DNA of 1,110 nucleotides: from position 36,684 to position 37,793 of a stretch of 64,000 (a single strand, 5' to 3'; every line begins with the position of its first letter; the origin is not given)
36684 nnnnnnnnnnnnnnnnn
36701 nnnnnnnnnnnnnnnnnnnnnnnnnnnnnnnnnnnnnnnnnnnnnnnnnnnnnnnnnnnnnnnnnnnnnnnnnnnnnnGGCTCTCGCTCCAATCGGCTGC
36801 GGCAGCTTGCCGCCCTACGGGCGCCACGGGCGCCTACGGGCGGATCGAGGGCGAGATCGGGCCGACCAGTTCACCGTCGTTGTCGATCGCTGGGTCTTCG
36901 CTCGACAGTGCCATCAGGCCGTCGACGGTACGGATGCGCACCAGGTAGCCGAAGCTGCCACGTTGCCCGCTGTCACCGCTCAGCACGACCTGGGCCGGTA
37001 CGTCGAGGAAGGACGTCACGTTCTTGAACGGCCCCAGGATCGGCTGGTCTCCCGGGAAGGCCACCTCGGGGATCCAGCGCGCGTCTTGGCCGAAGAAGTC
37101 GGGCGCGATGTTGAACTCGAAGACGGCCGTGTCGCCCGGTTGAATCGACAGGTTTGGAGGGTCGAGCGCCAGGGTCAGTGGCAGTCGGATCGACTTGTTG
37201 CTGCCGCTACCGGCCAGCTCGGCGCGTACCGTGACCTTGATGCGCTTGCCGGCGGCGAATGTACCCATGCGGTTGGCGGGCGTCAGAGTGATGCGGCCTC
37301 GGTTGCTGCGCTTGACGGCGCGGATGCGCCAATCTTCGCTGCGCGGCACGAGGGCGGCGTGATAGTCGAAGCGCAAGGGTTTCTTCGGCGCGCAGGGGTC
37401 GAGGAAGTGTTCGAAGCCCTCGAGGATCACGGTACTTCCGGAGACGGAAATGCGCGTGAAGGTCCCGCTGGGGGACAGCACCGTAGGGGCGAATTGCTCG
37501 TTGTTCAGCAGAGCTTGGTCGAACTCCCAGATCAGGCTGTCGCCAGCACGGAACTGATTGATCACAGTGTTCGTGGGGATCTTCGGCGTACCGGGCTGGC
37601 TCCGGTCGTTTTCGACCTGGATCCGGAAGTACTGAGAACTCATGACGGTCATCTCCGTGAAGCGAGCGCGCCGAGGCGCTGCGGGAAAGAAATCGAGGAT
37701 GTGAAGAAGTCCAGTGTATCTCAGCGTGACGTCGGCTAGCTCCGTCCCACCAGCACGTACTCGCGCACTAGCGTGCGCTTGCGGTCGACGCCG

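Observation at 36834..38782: Dam-like N6-adenine methyltransferase followed by an unknown beta-rich protein: candidate restriction-modification or other defence pair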

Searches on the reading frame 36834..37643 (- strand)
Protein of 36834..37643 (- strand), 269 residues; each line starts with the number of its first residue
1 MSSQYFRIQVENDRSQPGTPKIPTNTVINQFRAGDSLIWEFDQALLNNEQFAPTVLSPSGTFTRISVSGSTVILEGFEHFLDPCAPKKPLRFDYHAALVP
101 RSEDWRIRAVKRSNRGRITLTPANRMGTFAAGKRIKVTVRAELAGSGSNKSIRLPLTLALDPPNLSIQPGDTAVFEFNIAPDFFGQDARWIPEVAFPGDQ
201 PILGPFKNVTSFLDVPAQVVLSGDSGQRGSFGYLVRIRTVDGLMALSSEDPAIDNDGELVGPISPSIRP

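Call 3: search_protein_families(library=pfam, proteins=[window:36834-37643:-], max_evalue=0.1)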
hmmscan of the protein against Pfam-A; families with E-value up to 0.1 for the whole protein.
window:36834-37643:- (269 aa): 0 families

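Call 4: search_protein_families(library=padloc, proteins=[window:36834-37643:-], max_evalue=0.1)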
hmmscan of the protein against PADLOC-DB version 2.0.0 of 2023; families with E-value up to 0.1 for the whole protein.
window:36834-37643:- (269 aa): 0 families

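Call 5: search_protein_families(library=ncbifam, proteins=[window:36834-37643:-], max_evalue=0.1)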
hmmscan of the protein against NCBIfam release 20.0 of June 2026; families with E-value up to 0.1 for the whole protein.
window:36834-37643:- (269 aa): 0 families

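Call 7: find_homologous_proteins(query=window:36834-37643:-, max_evalue=0.001)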
Query window:36834-37643:- (269 aa): 2 proteins with E <= 0.001 among 1328 candidates.
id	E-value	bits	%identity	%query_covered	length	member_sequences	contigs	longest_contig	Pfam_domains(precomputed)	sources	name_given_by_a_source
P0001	2.3e-176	603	100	100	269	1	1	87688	-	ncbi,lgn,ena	-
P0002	2.3e-152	524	85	100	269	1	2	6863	-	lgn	-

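Call 8: find_encoding_contigs(protein=P0002, flank=10000, max_places=6)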
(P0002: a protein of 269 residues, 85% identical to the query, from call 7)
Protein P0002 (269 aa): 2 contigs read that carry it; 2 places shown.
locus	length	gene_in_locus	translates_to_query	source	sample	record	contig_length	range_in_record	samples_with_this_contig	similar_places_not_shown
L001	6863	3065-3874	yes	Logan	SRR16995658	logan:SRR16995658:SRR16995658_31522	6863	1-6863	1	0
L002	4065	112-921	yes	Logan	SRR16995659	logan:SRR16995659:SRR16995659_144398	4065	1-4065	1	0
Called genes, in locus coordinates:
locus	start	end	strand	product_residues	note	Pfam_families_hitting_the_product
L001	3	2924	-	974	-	?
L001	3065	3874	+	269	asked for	-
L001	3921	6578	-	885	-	PF00069:Pkinase, PF07714:PK_Tyr_Ser-Thr, PF14559:TPR_19, PF13432:TPR_16, PF00515:TPR_1, PF07719:TPR_2, PF13414:TPR_11, PF13432:TPR_16, +16 more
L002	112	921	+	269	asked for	-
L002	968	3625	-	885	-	PF00069:Pkinase, PF07714:PK_Tyr_Ser-Thr, PF14559:TPR_19, PF13432:TPR_16, PF00515:TPR_1, PF07719:TPR_2, PF13414:TPR_11, PF13432:TPR_16, +16 more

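Call 9: find_encoding_contigs(protein=P0001, flank=10000, max_places=4)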
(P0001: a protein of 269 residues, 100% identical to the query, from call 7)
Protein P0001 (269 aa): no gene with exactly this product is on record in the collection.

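Call 14: search_protein_families(library=pfam, proteins=[L001:3-2924:-], max_evalue=0.01)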
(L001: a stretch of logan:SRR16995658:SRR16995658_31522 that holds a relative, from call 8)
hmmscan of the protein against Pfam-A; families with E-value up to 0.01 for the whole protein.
L001:3-2924:- (974 aa): 4 families
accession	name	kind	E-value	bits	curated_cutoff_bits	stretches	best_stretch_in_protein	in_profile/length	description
PF00271.37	Helicase_C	-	1.7e-13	51.2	23.5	1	650-755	15-108/110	Helicase conserved C-terminal domain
PF00176.29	SNF2-rel_dom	-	2.1e-12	47.2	24.9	1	229-415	16-185/290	SNF2-related domain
PF04851.21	ResIII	-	4.4e-06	27.2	22.5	1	224-394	17-163/164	Type III restriction enzyme, res subunit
PF00270.35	DEAD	-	0.0001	22.6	26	1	229-394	13-161/167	DEAD/DEAH box helicase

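Call 16: search_protein_families(library=padloc, proteins=[L001:3-2924:-], max_evalue=0.001)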
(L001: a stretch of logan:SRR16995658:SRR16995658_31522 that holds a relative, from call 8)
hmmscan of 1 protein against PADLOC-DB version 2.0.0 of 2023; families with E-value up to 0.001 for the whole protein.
L001:3-2924:- (974 aa): 38 families (the best 25 are shown)
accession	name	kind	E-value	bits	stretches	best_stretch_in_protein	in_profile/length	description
PDLC02621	DrmD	-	5.3e-254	844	1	110-965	8-817/1040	DrmD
PDLC02572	DrmA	-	6.5e-160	532.2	2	113-438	12-342/1043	DrmA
PDLC02632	DrmD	-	2.7e-142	473.6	2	111-449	12-357/662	DrmD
PDLC02633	DrmD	-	1.2e-132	441.6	2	138-459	51-370/839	DrmD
PDLC02622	DrmD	-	4.6e-88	293.9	1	112-437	13-343/422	DrmD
PDLC02624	DrmD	-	5.8e-86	287.4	2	251-437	2-185/652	DrmD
PDLC02618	DrmD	-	3.2e-77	257.6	1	117-364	6-254/273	DrmD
PDLC00659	HmaA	-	3.5e-60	202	2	492-814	342-664/1176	SNF2 helicase / DEAD-box helicase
PDLC02500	BrxHI|BrxHII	-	1.7e-58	196.9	2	201-431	78-309/933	BrxHI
PDLC02504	BrxHI|BrxHII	-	8.7e-57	190.8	2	212-448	108-330/971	BrxHII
PDLC02623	DrmD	-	1.9e-48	163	2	650-839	529-709/1040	DrmD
PDLC02840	DpdE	-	9.9e-41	138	3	208-286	154-233/1091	DpdE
PDLC02625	DrmD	-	1.8e-39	133.9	2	522-964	147-560/792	DrmD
PDLC02620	DrmD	-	2.1e-38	130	2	224-457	111-335/1060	DrmD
PDLC02634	DrmD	-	4.4e-38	128.6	2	210-435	88-299/900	DrmD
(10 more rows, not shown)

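Call 34: predict_structure(alignment_id=A1)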
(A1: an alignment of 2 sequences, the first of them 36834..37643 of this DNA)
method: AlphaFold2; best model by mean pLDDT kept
length: 269 residues; sequences in the alignment: 2
mean_pLDDT: 31.4   pTM: 0.24
mean pLDDT of the five models: 31.4, 30.4, 29.9, 29.9, 28.4
residues with pLDDT >= 90: 0; 70-90: 0; 50-70: 0; < 50: 269
segments of 3 or more residues with pLDDT < 50: 1-269
pLDDT, mean of each block of 10 residues (from residue 1): 30 31 30 32 34 28 33 33 29 27 26 27 30 34 30 33 38 40 35 32 29 35 36 32 29 31 26
secondary structure, 60 per line:
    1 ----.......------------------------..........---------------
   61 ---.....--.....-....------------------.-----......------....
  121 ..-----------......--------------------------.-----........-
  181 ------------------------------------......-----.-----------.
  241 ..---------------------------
elements in order: E5-11 E36-42 E64-68 E71-75 H77-80 E105-110 E117-122 E134-139 E172-179 E217-222

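Call 37: search_protein_representatives(protein=window:36834-37643:-)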
Query: 269 residues. Proteins with E-value up to 0.001 (for the whole library): 13; up to 1e-10: 5; up to 1e-30: 1. The best 13 are listed.
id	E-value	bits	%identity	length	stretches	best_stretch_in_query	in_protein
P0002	7.4e-153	524.1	85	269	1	1-269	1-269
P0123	1.4e-17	80.6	33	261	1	32-262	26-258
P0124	4.0e-17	79.1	32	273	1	6-262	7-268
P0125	5.6e-17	78.6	40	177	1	93-263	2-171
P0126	4.5e-14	69.1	26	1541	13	107-171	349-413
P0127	2.8e-09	53.4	44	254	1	153-262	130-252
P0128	2.0e-08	50.5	32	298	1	18-265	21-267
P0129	3.3e-07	46.6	35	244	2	190-249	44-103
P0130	3.6e-07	46.5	27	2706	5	133-177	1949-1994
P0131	5.3e-07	45.9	36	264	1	92-262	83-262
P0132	2.9e-06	43.5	36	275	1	157-264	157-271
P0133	3.1e-06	43.4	25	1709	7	107-169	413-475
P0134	8.2e-05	38.7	26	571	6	178-211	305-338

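Call 39: search_protein_families(library=pfam, proteins=[P0123, P0124, P0128, P0131, P0132, P0126, P0130, P0133, P0134], max_evalue=0.01)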
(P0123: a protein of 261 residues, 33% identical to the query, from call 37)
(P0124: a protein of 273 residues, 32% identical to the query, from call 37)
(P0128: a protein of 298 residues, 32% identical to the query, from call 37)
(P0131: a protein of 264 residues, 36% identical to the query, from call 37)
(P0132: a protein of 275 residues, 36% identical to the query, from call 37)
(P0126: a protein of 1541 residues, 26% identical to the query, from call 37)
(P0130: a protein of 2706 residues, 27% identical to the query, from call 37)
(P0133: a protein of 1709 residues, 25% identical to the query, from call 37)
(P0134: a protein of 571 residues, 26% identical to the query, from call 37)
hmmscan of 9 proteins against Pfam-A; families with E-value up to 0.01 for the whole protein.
P0123 (261 aa): 0 families

P0124 (273 aa): 0 families

P0128 (298 aa): 0 families

P0131 (264 aa): 0 families

P0132 (275 aa): 0 families

P0126 (1541 aa): 8 families
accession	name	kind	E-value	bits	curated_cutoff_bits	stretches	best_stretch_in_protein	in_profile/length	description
PF13895.12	Ig_2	-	5.5e-155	504.4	27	16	384-464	3-78/79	Immunoglobulin domain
PF13927.12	Ig_3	-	6.3e-152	494.9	30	16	211-280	2-78/78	Immunoglobulin domain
PF07679.22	I-set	-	6.9e-99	324.5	23.7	16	173-207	56-90/90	Immunoglobulin I-set domain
PF00047.31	ig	-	4.5e-72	238.8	21.8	15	649-718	2-80/81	Immunoglobulin domain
PF00431.26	CUB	-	1.4e-13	51.5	21.4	1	24-121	1-108/110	CUB domain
PF07686.23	V-set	-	6e-12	46.2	26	0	151-207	53-108/109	Immunoglobulin V-set domain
PF16820.11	PKD_3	-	2.3e-11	43.8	26.3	0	1014-1053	29-65/68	PKD-like domain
PF02440.21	Adeno_E3_CR1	-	0.0058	16.8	26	0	175-205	62-92/95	Adenovirus E3 region protein CR1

P0130 (2706 aa): 13 families
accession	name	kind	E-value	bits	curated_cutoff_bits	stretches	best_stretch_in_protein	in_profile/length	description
PF13927.12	Ig_3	-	1.4e-69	231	30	3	594-666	3-77/78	Immunoglobulin domain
PF13895.12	Ig_2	-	1.4e-57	192.3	27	0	598-681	15-79/79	Immunoglobulin domain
PF07679.22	I-set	-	1.8e-31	108.5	23.7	0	1790-1877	2-90/90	Immunoglobulin I-set domain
PF13573.12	SprB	-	3.2e-24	84.7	28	2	597-628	2-33/37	SprB repeat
PF16709.11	SCAB-Ig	-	1.1e-21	77.1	27.6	0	2272-2305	21-54/98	Ig domain of plant-specific actin-binding protein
PF23197.1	IG_AIR9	-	1.3e-13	51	27.5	0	1248-1298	11-61/87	AIR9 A9 domain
PF22352.2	K319L-like_PKD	-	5.9e-12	45.9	27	0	2184-2245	26-84/84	K319L-like, PKD domain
PF17800.7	NPL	-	6.5e-10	40.1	23.4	0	2228-2276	39-87/94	Nucleoplasmin-like domain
PF01841.26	Transglut_core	-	8.9e-09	36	23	1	226-298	14-98/108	Transglutaminase-like superfamily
PF18067.7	Lipase_C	-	5.5e-06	27.4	27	0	1519-1572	13-67/96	Lipase C-terminal domain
PF18707.7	IL2RB_N1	-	3.2e-05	24.8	31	0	1096-1133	16-53/92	Interleukin-2 receptor subunit beta N-terminal domain 1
PF15245.11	VGLL4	-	6.3e-05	23.5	27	0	668-706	111-148/217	Transcription cofactor vestigial-like protein 4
PF03989.18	DNA_gyraseA_C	-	0.0072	16.2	27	0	1024-1035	8-19/48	DNA gyrase C-terminal domain, beta-propeller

P0133 (1709 aa): 10 families
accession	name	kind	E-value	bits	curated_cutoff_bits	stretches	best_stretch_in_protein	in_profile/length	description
PF13895.12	Ig_2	-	3.1e-142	463.6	27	17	367-443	6-79/79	Immunoglobulin domain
PF13927.12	Ig_3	-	3.5e-123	402.7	30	16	447-516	2-78/78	Immunoglobulin domain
PF07679.22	I-set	-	2.3e-85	281.2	23.7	10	1461-1519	20-90/90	Immunoglobulin I-set domain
PF00047.31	ig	-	1.4e-56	189.2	21.8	6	111-180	2-80/81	Immunoglobulin domain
PF07686.23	V-set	-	2.2e-14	54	26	1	1472-1520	61-109/109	Immunoglobulin V-set domain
PF16680.11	Ig_4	-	1.9e-13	51.2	30.1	0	1376-1410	13-49/71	T-cell surface glycoprotein CD3 delta chain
PF00041.27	fn3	-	6.3e-10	39.6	25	1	1525-1610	2-76/84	Fibronectin type III domain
PF16820.11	PKD_3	-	1.8e-06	28.1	26.3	0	1374-1397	31-54/68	PKD-like domain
PF25059.1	FN3_DSCAM-DSCAML_C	-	2.6e-05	24.9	39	1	1537-1621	4-83/89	DSCAM/DSCAML C-terminal Fn3-like domain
PF07354.18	Sp38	-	3.4e-05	24.2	23.1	0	1385-1411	48-74/100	Zona-pellucida-binding protein (Sp38) N-terminal Ig domain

P0134 (571 aa): 5 families
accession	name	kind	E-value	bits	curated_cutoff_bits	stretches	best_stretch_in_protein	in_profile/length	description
PF00273.25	Serum_albumin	-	2.3e-09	37.6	34.4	0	144-183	13-52/176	Serum albumin family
PF17828.6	FAS_N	-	7.9e-07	29.7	23.1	0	519-550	38-69/125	N-terminal domain in fatty acid synthase subunit beta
PF21482.3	KH_GLD-3_2nd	-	2.6e-06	28.1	27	0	129-148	37-56/69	GLD-3 2nd KH domain (aka KH3)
PF21806.3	DUF6879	-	2.2e-05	24.5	23.9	0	270-324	33-88/167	Family of unknown function (DUF6879)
PF05588.17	Botulinum_HA-17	-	0.00096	19.7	21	0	376-455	13-89/146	Clostridium botulinum HA-17 domain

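Call 42: find_homologous_proteins(query=A5, max_evalue=0.001)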
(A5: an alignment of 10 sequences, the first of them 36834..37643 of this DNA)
Query A5 (10 sequences) (269 aa, profile of the alignment): 3 proteins with E <= 0.001 among 8000 candidates.
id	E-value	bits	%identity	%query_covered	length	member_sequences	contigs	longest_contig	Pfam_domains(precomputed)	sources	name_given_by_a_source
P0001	6.3e-79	283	100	100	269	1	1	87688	-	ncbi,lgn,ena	-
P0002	1.8e-78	282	85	100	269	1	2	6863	-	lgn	-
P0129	1.0e-61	227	43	22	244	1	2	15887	-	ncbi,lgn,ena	-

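Call 44: find_encoding_contigs(protein=P0129, flank=10000, max_places=3)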
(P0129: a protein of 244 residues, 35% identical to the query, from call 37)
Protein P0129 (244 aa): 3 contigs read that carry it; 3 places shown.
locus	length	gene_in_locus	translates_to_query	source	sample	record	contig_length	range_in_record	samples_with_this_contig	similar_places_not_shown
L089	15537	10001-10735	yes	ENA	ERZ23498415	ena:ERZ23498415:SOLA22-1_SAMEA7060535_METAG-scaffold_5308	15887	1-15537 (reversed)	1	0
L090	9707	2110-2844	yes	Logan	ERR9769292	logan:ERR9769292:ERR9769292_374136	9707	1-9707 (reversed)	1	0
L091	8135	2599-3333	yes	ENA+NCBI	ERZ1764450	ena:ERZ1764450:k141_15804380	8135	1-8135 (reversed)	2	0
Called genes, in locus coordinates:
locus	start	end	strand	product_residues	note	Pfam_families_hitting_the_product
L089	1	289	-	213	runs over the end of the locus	?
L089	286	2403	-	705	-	PF02629:CoA_binding, PF13380:CoA_binding_2, PF13607:Succ_CoA_lig, PF19045:Ligase_CoA_2, PF13549:ATP-grasp_5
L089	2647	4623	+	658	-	PF16177:ACAS_N, PF00501:AMP-binding, PF13193:AMP-binding_C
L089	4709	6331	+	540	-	PF00501:AMP-binding, PF13193:AMP-binding_C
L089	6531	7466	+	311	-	PF00106:adh_short, PF08659:KR, PF01370:Epimerase, PF13561:adh_short_C2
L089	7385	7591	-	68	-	-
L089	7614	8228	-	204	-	-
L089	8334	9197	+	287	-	PF00795:CN_hydrolase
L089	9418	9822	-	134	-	-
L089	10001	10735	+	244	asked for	-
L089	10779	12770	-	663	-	PF00486:Trans_reg_C, PF07719:TPR_2 (faint), PF13424:TPR_12 (faint), PF00515:TPR_1 (faint), PF13174:TPR_6 (faint), PF13428:TPR_14 (weak), PF13432:TPR_16 (weak), PF14559:TPR_19 (weak), +2 more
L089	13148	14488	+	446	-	PF03349:Toluene_X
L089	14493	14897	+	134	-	-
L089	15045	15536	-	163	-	?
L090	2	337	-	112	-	?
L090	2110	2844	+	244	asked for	-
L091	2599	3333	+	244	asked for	-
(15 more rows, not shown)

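Call 48: search_solved_structures(query=A5, max_evalue=10)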
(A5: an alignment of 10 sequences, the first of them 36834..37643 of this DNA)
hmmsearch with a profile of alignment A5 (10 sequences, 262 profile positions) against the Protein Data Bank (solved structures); distinct sequences matched with E-value up to 10: 8.
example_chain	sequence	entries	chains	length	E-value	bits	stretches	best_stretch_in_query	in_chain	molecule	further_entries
6iut_L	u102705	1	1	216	0.1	15.5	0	198-236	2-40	AVFluIgG01 Light Chain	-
9qgl_9A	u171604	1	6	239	0.13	15.3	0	116-155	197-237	Photorhabdus luminescens subsp. laumondii TTO1 complete genome segment 6/17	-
3kdm_L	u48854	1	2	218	0.19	14.7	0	31-77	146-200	Immunoglobulin light chain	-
3wlw_L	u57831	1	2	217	0.2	14.6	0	31-77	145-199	Antibody L Chain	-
7zjl_i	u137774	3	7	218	0.21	14.5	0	31-77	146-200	REGN10987 Fab homologue (Light chain)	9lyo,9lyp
8cem_E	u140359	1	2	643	0.23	14.4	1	76-170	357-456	Complement C3 beta chain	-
8y57_D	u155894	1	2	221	0.36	13.7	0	31-77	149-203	Light chain of 1bB11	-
7uvo_B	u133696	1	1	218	0.67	12.9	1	196-235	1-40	RUPA-38 Fab light chain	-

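Call 55: predict_structure(alignment_id=A5)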
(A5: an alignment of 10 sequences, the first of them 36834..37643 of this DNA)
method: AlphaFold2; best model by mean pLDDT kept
length: 269 residues; sequences in the alignment: 10
mean_pLDDT: 75.7   pTM: 0.54
mean pLDDT of the five models: 75.7, 75.0, 74.5, 73.0, 70.8
residues with pLDDT >= 90: 41; 70-90: 154; 50-70: 41; < 50: 33
segments of 3 or more residues with pLDDT < 50: 81-86, 105-107, 126-130, 146-152, 261-269
pLDDT, mean of each block of 10 residues (from residue 1): 81 91 91 81 84 70 72 70 57 85 58 89 51 81 54 74 83 86 81 85 80 73 81 87 81 75 39
secondary structure, 60 per line:
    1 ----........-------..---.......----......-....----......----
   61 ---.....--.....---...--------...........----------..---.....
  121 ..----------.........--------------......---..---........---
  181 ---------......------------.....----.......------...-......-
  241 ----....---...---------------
elements in order: E5-12 E25-31 E36-41 H43-46 E51-56 E64-68 E71-75 E90-100 E116-122 E133-141 E156-161 E170-177 E190-195 E208-212 E217-223 E230-232 E234-239 E245-248 E252-254

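Call 60: list_cluster_members(proteins=[P0001, P0003, P0129])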
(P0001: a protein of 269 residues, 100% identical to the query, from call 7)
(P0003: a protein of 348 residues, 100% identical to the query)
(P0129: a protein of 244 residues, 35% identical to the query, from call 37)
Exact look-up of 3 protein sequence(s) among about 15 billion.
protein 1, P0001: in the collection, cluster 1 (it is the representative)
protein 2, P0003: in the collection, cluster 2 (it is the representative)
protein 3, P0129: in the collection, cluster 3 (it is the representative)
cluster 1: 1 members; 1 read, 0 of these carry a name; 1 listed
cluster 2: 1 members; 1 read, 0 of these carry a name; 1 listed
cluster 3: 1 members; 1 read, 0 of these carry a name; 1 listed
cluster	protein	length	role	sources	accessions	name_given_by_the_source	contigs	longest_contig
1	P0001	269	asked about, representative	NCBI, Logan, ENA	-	-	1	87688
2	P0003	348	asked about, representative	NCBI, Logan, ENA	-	-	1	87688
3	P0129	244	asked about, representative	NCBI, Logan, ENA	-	-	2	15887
